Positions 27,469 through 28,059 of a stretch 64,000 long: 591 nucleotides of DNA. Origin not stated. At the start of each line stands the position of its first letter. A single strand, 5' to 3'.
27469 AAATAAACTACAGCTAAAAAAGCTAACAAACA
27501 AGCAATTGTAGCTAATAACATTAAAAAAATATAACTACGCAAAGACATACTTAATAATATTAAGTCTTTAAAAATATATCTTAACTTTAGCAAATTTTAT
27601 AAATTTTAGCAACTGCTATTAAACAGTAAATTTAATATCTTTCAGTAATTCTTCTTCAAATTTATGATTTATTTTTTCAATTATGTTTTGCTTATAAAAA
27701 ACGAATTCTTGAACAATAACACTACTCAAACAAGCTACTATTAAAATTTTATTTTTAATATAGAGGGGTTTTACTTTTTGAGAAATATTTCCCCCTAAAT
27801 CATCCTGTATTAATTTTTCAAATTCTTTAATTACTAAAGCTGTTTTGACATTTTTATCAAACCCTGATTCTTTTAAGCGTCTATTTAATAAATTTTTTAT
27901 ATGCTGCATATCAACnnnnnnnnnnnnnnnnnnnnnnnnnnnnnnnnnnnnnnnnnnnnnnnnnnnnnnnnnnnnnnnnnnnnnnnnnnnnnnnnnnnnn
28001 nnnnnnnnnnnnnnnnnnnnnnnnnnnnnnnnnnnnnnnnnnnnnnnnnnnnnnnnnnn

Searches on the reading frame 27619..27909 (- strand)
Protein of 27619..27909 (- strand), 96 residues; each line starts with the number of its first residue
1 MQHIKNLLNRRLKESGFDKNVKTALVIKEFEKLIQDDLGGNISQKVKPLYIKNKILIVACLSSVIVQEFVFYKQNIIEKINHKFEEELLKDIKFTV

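Call 73: search_protein_families(library=pfam, proteins=[window:27619-27909:-], max_evalue=0.001)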
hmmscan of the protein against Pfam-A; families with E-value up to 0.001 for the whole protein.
window:27619-27909:- (96 aa): 1 family
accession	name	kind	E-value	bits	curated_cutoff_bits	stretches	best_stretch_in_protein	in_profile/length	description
PF05258.17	DciA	-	2.1e-11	44.3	24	1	4-94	2-89/89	Dna[CI] antecedent, DciA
